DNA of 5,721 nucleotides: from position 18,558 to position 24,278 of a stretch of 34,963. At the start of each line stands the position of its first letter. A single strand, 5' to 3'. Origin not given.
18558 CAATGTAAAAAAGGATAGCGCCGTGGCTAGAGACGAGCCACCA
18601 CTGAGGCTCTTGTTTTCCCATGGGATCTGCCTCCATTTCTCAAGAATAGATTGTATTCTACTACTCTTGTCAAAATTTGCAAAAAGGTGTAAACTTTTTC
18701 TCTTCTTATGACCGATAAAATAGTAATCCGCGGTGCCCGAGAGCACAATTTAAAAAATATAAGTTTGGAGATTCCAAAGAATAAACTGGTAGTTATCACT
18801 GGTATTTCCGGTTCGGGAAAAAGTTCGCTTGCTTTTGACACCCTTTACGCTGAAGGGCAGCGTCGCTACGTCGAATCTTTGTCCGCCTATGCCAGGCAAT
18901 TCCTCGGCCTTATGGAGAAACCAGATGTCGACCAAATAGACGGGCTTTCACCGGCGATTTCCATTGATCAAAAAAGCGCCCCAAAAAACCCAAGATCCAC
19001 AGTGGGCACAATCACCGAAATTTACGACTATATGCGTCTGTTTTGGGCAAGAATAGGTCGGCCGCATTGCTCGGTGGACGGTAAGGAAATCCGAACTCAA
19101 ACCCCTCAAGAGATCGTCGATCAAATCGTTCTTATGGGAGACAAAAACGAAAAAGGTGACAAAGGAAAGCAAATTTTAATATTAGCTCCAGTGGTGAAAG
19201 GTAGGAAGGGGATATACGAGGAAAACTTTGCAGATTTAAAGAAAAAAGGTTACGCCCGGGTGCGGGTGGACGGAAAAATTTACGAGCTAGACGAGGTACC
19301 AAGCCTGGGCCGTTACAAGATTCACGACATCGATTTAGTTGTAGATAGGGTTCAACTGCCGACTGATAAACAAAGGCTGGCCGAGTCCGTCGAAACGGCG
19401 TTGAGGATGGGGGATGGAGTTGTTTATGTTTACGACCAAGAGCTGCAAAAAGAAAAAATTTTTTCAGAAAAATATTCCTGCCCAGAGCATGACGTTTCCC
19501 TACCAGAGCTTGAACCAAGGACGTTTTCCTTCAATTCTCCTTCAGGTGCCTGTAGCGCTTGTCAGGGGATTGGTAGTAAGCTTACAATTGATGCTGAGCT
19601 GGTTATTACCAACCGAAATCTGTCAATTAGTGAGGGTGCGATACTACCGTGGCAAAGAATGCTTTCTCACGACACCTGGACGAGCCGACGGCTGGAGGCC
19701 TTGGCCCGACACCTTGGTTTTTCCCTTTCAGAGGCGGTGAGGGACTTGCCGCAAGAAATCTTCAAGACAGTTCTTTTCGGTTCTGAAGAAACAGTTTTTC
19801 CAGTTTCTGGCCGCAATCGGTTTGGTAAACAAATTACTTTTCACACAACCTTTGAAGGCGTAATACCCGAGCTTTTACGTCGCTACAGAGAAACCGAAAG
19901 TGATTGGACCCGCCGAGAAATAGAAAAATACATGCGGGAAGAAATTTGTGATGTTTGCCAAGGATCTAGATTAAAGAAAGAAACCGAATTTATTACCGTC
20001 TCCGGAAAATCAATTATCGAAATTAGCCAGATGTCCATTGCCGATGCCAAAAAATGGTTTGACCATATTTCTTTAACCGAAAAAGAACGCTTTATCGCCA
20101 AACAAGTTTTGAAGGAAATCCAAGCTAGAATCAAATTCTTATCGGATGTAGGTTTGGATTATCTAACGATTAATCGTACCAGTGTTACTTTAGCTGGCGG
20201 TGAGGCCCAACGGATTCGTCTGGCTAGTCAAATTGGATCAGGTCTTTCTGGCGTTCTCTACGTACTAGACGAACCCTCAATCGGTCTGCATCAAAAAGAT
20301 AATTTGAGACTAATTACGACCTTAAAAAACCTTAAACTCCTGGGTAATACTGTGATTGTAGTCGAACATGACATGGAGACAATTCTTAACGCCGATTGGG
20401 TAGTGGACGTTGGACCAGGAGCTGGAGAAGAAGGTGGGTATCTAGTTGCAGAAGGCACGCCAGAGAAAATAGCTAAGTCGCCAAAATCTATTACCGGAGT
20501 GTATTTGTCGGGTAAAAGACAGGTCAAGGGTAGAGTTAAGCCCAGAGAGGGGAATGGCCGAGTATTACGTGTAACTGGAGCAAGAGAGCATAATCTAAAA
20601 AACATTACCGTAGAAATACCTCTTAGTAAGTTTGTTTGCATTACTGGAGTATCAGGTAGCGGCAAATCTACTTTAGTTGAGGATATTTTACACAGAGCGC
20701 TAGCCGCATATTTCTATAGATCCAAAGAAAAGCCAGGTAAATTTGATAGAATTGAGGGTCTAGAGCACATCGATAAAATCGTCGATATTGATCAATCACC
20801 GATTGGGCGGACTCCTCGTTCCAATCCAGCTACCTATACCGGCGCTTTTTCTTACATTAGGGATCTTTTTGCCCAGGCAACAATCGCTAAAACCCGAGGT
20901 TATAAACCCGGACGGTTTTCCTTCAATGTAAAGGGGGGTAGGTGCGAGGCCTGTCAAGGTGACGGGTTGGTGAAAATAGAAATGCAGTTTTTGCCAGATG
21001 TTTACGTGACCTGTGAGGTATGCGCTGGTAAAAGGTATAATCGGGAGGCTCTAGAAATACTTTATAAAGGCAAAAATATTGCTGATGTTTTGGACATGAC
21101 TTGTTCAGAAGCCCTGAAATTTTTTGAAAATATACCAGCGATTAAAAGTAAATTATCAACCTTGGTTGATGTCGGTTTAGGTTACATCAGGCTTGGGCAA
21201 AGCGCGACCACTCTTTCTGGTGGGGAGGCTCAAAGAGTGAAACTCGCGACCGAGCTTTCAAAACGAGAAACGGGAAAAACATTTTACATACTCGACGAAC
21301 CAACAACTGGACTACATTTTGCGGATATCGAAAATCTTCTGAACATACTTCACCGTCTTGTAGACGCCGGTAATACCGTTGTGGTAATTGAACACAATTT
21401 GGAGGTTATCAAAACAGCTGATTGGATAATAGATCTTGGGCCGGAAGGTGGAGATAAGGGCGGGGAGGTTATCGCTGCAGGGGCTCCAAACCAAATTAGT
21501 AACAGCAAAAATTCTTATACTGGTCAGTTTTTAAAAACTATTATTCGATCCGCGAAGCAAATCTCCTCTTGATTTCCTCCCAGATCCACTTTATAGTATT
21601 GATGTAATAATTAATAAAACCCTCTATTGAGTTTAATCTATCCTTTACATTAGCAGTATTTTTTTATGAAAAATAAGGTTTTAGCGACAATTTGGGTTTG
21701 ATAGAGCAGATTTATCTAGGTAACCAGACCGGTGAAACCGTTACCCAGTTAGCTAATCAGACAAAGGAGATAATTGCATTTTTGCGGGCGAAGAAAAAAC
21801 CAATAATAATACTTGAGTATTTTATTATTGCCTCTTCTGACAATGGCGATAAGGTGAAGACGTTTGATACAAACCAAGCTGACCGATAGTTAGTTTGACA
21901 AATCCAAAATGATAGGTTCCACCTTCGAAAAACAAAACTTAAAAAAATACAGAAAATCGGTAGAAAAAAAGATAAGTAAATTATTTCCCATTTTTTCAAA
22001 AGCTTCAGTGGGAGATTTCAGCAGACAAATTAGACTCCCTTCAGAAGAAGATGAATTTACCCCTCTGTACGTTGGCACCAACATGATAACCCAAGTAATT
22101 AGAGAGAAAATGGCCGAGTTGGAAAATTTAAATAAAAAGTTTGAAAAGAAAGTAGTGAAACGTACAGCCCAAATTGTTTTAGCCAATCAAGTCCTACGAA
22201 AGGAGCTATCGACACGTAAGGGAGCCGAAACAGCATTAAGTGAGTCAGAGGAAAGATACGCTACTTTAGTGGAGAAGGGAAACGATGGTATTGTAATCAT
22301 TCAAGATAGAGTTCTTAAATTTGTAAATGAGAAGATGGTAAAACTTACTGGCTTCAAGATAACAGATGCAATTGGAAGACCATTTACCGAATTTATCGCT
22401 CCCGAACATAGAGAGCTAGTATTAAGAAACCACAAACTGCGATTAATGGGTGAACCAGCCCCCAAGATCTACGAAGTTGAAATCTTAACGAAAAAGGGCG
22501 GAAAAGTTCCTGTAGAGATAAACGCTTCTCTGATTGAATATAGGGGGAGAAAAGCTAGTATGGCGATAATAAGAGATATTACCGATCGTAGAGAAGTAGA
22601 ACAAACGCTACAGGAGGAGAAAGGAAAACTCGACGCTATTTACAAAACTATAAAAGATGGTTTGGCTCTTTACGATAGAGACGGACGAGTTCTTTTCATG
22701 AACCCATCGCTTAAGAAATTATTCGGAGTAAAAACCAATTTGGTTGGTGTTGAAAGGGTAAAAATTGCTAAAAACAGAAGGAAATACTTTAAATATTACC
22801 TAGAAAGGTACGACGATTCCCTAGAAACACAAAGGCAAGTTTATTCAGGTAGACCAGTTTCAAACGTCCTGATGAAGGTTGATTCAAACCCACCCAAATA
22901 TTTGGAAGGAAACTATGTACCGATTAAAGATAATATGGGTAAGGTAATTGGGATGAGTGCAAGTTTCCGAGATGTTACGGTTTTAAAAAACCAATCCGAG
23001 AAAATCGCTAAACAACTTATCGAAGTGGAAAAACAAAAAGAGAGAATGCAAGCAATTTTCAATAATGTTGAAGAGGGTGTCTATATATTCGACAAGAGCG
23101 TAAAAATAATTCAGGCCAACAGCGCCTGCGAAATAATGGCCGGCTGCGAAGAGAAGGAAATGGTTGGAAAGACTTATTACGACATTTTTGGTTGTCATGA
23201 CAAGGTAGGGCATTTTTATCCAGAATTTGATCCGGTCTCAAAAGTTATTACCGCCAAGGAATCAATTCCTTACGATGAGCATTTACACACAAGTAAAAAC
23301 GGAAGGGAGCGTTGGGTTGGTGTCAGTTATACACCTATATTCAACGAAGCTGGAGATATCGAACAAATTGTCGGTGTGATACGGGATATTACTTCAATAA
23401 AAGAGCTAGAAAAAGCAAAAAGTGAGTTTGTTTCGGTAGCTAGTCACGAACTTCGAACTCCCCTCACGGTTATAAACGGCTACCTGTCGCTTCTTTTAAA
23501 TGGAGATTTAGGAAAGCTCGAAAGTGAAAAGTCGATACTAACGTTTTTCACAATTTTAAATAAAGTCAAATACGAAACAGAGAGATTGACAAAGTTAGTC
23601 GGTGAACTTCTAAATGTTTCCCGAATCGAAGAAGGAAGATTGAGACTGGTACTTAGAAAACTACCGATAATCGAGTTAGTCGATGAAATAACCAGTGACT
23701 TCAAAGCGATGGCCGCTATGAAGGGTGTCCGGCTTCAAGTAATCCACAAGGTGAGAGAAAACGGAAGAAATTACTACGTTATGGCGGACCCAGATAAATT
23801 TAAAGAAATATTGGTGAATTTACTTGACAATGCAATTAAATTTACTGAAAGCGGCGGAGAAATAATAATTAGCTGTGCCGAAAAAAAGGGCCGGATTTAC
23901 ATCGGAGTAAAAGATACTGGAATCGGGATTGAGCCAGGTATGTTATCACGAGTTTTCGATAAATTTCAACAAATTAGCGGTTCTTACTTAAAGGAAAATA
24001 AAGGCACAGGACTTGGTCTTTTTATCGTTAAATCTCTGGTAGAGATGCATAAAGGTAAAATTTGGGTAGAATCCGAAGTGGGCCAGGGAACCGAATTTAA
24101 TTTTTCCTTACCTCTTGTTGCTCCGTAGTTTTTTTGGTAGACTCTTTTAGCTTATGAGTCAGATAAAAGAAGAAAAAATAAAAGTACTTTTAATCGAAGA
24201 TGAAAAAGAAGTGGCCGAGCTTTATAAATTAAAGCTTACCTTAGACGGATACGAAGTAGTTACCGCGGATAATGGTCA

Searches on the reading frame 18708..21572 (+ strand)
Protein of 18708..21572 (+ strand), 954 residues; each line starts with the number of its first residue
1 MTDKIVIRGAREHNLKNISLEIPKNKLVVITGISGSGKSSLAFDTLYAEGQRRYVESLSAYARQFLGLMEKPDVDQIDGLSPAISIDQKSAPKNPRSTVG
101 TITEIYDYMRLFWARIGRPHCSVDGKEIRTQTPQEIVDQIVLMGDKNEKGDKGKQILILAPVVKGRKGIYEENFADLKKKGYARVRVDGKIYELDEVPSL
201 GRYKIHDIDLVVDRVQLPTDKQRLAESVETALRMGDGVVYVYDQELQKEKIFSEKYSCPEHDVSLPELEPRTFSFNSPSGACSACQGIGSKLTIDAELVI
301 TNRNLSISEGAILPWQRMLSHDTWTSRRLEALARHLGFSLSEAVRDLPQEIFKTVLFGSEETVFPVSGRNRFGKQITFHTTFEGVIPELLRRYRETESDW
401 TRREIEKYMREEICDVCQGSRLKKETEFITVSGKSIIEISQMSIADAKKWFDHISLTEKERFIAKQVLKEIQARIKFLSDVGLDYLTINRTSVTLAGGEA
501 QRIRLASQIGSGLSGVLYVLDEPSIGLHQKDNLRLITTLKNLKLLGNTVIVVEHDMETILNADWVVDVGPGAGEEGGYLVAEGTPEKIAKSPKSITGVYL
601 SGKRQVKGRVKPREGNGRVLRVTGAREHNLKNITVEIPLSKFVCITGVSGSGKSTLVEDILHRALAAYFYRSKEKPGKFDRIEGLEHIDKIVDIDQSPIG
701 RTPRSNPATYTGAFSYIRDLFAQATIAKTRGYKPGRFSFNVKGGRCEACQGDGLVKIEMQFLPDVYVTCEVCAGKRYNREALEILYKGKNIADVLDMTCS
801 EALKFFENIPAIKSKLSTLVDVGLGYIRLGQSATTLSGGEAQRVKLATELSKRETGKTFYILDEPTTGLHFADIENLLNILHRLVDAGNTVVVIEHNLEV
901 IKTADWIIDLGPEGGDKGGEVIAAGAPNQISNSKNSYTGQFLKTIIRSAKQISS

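Call 12: search_protein_families(library=pfam, proteins=[window:18708-21572:+], max_evalue=0.01)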
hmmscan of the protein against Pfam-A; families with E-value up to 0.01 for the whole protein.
window:18708-21572:+ (954 aa): 31 families (the best 25 are shown)
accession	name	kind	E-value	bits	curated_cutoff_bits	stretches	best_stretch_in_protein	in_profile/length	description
PF17760.6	UvrA_inter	-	9.5e-34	116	23.3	1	131-244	1-108/109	UvrA interaction domain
PF17755.6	UvrA_DNA-bind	-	9.6e-33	113.2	23.2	1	295-407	1-110/110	UvrA DNA-binding domain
PF00005.33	ABC_tran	-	1.3e-19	71.6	25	3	824-867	97-137/137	ABC transporter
PF02463.25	SMC_N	-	1.2e-11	44.9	40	0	721-908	127-209/220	RecF/RecN/SMC N terminal domain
PF13191.12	AAA_16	-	1e-08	36.3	32.6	1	641-669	25-55/167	AAA ATPase domain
PF13555.12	AAA_29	-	5.8e-08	32.8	27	1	632-657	14-39/61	P-loop containing region of AAA domain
PF20703.3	nSTAND1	-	8.6e-08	32.6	27.1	1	11-51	19-59/379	Novel STAND NTPase 1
PF20720.3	nSTAND3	-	3.1e-07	30.7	27.2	0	22-47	14-39/155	Novel STAND NTPase 3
PF13304.12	AAA_21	-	2.4e-06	28.3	27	0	842-894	243-296/304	AAA domain, putative AbiEii toxin, Type IV TA system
PF03193.22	RsgA_GTPase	-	3.8e-06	27.3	30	0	618-663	85-129/174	RsgA GTPase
PF13476.12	AAA_23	-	7.7e-06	27.1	27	0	634-660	14-39/201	AAA domain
PF13173.12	AAA_14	-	2.2e-05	24.9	27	0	641-678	3-42/129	AAA domain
PF13401.12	AAA_22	-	4.3e-05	24.3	27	0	641-664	6-29/130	AAA domain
PF25201.1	nSTAND6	-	4.5e-05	23.9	27.7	0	626-665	4-43/148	Novel STAND NTPase 6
PF13238.12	AAA_18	-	5.8e-05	24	29.4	0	643-660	1-18/128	AAA domain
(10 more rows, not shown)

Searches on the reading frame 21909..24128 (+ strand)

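Call 12: search_protein_families(library=pfam, proteins=[window:21909-24128:+], max_evalue=0.01)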
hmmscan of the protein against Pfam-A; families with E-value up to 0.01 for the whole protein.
window:21909-24128:+ (739 aa): 10 families
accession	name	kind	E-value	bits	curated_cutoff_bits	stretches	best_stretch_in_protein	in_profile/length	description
PF13426.13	PAS_9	-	1.5e-31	109.1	27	3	125-226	1-103/103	PAS domain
PF02518.31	HATPase_c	-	4.2e-30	104.9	26.4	1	627-736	2-109/111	Histidine kinase-, DNA gyrase B-, and HSP90-like ATPase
PF08448.16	PAS_4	-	9.3e-29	100.3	23.1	3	384-496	1-107/110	PAS fold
PF00989.32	PAS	-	3.7e-28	98.3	22.6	2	378-494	1-113/113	PAS fold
PF13188.13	PAS_8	-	7.8e-20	70.5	21.8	3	378-427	1-47/65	PAS domain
PF00512.31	HisKA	-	2.1e-15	57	26.9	1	503-576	1-66/66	His Kinase A (phospho-acceptor) domain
PF08447.18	PAS_3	-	5.3e-12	46.3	25.6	2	400-491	1-89/89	PAS fold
PF12860.13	PAS_7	-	1.7e-07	31.8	27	0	247-297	3-55/115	PAS fold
PF14501.12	HATPase_c_5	-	0.00053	20.3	22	1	632-723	7-91/102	GHKL domain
PF13581.12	HATPase_c_2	-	0.0059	17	27.4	0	633-712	38-110/127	Histidine kinase-like ATPase domain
